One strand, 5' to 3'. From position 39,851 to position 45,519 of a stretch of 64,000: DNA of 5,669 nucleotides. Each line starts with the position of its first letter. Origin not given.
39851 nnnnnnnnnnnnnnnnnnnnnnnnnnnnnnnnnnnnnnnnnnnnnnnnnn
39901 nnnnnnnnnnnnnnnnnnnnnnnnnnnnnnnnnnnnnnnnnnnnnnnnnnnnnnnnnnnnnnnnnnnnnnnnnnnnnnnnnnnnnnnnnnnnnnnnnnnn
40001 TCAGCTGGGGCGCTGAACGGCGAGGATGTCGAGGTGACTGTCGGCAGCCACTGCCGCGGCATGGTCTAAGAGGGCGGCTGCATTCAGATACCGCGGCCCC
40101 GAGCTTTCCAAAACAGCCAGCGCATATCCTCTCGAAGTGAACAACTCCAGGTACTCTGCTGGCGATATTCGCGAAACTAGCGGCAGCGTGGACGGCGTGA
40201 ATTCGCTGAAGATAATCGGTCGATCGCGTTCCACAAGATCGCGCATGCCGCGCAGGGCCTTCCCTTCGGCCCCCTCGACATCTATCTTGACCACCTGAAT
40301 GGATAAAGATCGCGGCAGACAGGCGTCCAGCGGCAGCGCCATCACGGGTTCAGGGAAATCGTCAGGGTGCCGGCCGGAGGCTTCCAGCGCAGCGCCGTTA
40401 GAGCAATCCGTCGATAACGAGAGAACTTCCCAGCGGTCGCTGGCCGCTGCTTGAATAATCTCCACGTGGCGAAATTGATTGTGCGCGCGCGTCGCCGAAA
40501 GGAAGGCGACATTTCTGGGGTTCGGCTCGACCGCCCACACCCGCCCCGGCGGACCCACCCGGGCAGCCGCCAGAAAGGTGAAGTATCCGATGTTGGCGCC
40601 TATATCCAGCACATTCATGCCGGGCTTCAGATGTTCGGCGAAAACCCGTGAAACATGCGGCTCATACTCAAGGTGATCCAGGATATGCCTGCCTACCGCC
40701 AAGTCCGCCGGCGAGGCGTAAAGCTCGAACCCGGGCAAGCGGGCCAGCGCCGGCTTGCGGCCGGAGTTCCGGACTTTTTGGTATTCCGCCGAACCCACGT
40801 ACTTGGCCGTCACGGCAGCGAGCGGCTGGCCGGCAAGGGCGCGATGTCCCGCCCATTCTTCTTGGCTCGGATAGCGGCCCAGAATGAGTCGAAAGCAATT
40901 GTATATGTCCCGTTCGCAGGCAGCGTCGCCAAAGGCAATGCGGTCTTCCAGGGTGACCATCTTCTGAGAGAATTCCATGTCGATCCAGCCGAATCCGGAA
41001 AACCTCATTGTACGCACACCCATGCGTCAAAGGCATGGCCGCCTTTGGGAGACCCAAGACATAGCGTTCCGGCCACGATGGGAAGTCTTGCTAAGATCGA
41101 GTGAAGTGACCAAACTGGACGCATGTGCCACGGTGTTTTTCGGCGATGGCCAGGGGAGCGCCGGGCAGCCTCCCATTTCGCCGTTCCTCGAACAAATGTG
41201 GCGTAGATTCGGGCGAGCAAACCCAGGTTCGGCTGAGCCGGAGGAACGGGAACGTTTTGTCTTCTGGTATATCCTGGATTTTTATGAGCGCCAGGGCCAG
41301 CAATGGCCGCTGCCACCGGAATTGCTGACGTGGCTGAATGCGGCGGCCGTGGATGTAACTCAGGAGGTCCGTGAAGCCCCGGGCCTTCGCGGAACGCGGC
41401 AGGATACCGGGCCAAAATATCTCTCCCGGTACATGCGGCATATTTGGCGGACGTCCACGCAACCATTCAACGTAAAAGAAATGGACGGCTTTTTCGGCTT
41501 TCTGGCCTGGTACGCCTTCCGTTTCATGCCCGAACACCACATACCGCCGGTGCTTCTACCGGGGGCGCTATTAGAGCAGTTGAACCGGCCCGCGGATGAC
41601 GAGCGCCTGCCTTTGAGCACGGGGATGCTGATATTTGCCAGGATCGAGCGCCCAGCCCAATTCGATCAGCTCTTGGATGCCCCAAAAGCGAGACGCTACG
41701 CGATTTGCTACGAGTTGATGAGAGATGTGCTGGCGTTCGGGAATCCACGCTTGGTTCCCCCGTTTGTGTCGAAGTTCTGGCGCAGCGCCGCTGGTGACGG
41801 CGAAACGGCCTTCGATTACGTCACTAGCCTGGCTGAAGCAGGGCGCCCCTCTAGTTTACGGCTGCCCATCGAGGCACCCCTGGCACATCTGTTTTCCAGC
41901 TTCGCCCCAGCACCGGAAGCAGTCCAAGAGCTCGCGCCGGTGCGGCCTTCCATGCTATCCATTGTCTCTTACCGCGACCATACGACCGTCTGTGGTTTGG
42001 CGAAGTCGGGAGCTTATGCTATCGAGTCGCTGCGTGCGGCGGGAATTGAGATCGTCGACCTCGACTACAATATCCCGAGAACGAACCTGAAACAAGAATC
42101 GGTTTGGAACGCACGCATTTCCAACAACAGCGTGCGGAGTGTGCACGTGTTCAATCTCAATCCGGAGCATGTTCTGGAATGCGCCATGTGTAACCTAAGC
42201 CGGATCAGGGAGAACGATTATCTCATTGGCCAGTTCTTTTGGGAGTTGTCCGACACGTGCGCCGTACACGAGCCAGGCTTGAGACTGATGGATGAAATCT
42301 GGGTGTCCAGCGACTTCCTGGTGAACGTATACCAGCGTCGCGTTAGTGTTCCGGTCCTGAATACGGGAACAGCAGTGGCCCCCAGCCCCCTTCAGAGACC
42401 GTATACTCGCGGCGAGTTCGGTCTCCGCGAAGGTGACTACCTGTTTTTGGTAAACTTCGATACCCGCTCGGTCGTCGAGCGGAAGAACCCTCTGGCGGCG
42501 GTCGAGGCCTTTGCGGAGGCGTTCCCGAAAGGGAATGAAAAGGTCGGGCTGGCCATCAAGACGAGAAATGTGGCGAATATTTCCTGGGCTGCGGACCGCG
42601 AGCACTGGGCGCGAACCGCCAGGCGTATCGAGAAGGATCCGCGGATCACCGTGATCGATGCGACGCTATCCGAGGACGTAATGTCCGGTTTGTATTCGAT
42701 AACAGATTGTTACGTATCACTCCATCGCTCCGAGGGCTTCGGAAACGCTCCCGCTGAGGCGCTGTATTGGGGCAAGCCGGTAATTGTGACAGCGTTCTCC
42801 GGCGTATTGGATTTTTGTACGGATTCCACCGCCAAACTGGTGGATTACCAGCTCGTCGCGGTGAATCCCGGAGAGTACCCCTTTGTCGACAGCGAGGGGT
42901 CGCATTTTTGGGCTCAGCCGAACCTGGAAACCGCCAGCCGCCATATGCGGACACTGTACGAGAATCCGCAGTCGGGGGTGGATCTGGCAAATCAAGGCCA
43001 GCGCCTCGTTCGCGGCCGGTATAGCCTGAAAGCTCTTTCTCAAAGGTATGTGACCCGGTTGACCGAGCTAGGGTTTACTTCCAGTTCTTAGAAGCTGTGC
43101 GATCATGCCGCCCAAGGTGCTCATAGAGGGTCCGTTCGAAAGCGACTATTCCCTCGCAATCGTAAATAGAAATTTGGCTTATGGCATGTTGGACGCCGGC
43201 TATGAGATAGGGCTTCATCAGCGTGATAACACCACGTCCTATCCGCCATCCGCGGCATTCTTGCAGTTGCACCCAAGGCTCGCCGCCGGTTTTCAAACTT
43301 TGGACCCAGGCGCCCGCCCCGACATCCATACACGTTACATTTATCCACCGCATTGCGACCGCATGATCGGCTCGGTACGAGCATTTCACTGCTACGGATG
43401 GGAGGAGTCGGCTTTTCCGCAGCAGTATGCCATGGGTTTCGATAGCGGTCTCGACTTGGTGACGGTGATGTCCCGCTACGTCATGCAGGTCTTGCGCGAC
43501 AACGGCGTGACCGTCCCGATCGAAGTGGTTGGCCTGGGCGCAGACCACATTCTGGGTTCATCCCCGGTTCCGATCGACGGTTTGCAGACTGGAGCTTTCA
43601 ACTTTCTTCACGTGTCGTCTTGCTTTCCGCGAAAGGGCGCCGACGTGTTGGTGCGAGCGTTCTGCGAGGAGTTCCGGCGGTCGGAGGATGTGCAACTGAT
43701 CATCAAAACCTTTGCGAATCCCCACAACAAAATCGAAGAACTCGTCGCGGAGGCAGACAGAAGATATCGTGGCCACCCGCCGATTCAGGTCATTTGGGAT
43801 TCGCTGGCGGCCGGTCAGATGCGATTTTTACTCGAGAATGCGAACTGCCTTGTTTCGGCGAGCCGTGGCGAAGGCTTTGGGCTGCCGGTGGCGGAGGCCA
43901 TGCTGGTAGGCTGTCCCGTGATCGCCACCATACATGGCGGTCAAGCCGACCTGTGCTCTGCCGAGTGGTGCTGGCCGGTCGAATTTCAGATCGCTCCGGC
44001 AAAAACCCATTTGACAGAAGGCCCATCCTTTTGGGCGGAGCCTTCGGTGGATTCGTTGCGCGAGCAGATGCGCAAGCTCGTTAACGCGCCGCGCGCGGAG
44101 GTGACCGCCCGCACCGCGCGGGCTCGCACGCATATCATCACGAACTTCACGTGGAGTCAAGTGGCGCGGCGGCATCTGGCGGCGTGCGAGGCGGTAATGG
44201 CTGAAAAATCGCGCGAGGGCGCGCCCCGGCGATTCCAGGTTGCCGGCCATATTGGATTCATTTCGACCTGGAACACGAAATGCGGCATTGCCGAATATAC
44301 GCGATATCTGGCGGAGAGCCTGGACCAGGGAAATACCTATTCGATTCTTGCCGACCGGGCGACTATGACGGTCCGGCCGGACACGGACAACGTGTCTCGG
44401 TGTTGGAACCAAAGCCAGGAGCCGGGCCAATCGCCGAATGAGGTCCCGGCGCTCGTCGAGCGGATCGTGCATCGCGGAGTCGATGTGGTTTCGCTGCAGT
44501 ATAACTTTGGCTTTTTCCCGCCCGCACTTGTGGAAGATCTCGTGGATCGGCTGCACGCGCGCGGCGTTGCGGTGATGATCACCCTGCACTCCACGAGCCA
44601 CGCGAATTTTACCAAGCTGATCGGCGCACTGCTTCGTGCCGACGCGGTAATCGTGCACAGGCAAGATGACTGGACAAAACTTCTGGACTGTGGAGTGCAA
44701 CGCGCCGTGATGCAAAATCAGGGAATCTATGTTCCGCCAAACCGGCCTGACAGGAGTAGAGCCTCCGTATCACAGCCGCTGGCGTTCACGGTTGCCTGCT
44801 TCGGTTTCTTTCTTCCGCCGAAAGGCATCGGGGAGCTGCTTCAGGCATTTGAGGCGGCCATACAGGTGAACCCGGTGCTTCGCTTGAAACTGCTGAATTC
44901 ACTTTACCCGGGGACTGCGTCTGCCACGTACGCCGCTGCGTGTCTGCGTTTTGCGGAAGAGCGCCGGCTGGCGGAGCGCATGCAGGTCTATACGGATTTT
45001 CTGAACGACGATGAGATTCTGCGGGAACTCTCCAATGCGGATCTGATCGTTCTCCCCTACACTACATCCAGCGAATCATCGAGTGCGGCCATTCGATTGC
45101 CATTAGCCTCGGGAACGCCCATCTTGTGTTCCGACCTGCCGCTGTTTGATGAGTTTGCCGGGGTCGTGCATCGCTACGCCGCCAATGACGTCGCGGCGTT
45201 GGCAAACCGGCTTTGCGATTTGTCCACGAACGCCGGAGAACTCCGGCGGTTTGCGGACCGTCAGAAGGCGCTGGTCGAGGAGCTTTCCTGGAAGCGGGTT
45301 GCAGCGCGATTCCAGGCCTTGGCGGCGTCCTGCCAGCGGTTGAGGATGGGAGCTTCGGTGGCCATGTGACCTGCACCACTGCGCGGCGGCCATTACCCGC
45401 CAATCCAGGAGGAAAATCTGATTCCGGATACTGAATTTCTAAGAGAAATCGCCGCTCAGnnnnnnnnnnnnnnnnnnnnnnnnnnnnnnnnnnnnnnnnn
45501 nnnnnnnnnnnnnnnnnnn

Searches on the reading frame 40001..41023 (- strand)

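Call 10: search_protein_families(library=pfam, proteins=[window:40001-41023:-], max_evalue=0.001)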
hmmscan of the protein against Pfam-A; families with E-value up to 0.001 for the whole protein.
window:40001-41023:- (340 aa): 8 families
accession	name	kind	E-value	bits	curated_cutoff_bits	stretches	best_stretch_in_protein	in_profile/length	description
PF05050.19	Methyltransf_21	-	1.2e-15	58.5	22.7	1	140-300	1-171/173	Methyltransferase FkbM domain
PF08242.18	Methyltransf_12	-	2.2e-05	25.5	30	0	139-196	1-57/98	Methyltransferase domain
PF13489.12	Methyltransf_23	-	2.3e-05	24.6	27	1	120-185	9-71/164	Methyltransferase domain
PF13847.12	Methyltransf_31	-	3.2e-05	24.1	27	1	133-196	2-65/145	Methyltransferase domain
PF02475.24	TRM5-TYW2_MTfase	-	3.5e-05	24.3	28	1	129-200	31-99/164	TRM5/TYW2 methyltransferase domain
PF13649.12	Methyltransf_25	-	0.00027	22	27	0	138-196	1-57/97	Methyltransferase domain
PF01728.25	FtsJ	-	0.0006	20.2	24.1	1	132-172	19-58/181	FtsJ-like methyltransferase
PF01135.25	PCMT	-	0.0009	19.5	20.3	0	131-170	70-109/210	Protein-L-isoaspartate(D-aspartate) O-methyltransferase (PCMT)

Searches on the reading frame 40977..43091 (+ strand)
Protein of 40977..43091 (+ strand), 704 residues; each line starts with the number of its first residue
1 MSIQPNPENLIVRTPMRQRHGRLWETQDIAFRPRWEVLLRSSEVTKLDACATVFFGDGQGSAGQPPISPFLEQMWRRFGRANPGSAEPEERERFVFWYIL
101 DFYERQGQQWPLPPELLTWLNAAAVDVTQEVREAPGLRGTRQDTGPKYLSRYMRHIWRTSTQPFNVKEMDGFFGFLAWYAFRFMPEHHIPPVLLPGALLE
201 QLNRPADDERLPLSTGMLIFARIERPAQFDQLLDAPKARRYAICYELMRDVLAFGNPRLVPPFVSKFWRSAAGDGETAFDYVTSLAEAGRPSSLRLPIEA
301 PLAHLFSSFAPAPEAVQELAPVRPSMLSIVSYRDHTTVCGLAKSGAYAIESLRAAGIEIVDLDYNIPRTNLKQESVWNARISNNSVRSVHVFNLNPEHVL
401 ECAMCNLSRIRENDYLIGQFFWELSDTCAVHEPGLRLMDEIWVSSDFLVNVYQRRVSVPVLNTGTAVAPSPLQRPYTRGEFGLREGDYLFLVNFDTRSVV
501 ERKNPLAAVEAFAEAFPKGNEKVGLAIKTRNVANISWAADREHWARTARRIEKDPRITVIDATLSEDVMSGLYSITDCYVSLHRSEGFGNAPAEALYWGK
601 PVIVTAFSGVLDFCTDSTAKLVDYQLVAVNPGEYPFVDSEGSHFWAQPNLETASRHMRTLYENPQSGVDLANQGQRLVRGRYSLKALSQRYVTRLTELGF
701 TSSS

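Call 10: search_protein_families(library=pfam, proteins=[window:40977-43091:+], max_evalue=0.001)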
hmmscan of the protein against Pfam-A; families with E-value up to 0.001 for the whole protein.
window:40977-43091:+ (704 aa): 3 families
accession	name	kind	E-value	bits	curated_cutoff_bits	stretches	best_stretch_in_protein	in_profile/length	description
PF00534.26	Glycos_transf_1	-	2e-07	31.2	26.4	1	569-616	86-133/172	Glycosyl transferases group 1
PF13692.12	Glyco_trans_1_4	-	2.5e-07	31.5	27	1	509-619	17-120/142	Glycosyl transferases group 1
PF20706.3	GT4-conflict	-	0.00014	21.5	26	1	503-628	212-334/385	Family 4 Glycosyltransferase in conflict systems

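Call 78: search_protein_families(library=ncbifam, proteins=[window:40977-43091:+], max_evalue=0.01)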
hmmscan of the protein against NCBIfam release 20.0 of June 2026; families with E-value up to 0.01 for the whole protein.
window:40977-43091:+ (704 aa): 1 family
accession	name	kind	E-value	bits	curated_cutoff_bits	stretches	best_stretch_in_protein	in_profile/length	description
TIGR04047.1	MSMEG_0565_glyc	hypoth_equivalog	4.5e-06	26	259.85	1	479-622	186-323/373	MSMEG_0565 family glycosyltransferase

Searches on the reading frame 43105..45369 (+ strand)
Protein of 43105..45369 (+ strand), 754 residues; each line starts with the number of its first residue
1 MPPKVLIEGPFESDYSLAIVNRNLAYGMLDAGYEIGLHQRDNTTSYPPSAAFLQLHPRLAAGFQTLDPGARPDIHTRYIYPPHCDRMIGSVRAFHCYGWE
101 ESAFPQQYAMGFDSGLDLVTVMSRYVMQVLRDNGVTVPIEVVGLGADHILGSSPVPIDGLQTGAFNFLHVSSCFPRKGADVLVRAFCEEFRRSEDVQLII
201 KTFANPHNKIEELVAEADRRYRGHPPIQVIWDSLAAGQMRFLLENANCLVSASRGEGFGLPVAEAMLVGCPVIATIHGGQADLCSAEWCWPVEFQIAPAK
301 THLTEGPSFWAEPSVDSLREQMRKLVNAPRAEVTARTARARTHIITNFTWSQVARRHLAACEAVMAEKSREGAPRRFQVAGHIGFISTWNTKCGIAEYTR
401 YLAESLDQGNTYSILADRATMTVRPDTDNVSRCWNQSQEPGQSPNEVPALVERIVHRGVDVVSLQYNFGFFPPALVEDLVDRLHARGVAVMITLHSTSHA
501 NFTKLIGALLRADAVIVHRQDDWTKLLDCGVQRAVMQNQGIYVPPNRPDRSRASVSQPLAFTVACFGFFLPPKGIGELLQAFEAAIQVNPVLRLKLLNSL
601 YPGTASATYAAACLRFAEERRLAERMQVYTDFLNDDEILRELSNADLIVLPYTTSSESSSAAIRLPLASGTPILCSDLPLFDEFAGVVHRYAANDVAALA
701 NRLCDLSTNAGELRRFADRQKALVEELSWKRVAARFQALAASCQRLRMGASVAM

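Call 10: search_protein_families(library=pfam, proteins=[window:43105-45369:+], max_evalue=0.001)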
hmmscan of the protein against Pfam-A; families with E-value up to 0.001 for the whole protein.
window:43105-45369:+ (754 aa): 3 families
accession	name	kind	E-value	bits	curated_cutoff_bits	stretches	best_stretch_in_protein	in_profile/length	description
PF13692.12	Glyco_trans_1_4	-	5.3e-20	72.6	27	2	166-283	3-114/142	Glycosyl transferases group 1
PF00534.26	Glycos_transf_1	-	3e-16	59.9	26.4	1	165-283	16-130/172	Glycosyl transferases group 1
PF20706.3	GT4-conflict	-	1.2e-10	41.4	26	1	162-355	195-383/385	Family 4 Glycosyltransferase in conflict systems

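Call 78: search_protein_families(library=ncbifam, proteins=[window:43105-45369:+], max_evalue=0.01)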
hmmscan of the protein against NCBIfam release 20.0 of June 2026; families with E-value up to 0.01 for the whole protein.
window:43105-45369:+ (754 aa): 16 families
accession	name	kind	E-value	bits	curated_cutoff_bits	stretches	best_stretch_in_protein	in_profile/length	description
TIGR04047.1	MSMEG_0565_glyc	hypoth_equivalog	6.4e-19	68.3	259.85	2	167-360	196-370/373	MSMEG_0565 family glycosyltransferase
NF041876.1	EPS_EpsE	equivalog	2.4e-10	40.2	400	1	233-285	283-335/389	exopolysaccharide biosynthesis GT4 family glycosyltransferase EpsE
NF038295.1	EPS_HpsP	equivalog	3.1e-10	39.6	550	1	167-363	210-386/388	hormogonium polysaccharide biosynthesis glycosyltransferase HpsP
NF053787.1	GlcN_PG_synth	equivalog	1e-08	34.4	480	1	193-357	209-352/361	N-acetylglucosaminyl phosphatidylglycerol synthase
TIGR03088.1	stp2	hypoth_equivalog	1.8e-07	30.5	409.05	1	167-286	197-313/374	TIGR03088 family PEP-CTERM/XrtA system glycosyltransferase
TIGR02149.1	glgA_Coryne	subfamily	3.4e-05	23.2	302.4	1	175-360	215-386/391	glycogen synthase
TIGR03449.1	mycothiol_MshA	equivalog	5.8e-05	22.2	462.5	0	173-279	229-337/406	D-inositol-3-phosphate glycosyltransferase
TIGR03999.1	thiol_BshA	equivalog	0.00011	21.2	273.7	0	241-284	268-311/375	N-acetyl-alpha-D-glucosaminyl L-malate synthase BshA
NF038229.1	Glyco4_Geo_Pelo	equivalog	0.0002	20.5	400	0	161-278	158-271/338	GPMC system family 4 glycosyltransferase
TIGR04005.1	wcaL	equivalog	0.00021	20.3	537.6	0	252-288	309-347/406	colanic acid biosynthesis glycosyltransferase WcaL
NF047880.1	glyco_SdgA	exception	0.00021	20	800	0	183-274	334-418/488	serine-aspartate repeat adhesin O-glycosyltransferase SdgA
TIGR04348.1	TIGR04348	equivalog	0.00022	20.4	300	0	233-279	200-246/310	selenoneine biosynthesis selenosugar synthase SenB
NF001899.0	PRK00654.1-2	equivalog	0.00078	17.9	459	1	170-360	297-471/478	glycogen synthase GlgA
TIGR02470.1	sucr_synth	equivalog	0.0016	16.6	810.4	1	240-287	638-685/784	sucrose synthase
NF046085.1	XrtY_assoc_Gly1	equivalog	0.0019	17.2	400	0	163-284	208-323/387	XrtY-associated glycosyltransferase XYAG1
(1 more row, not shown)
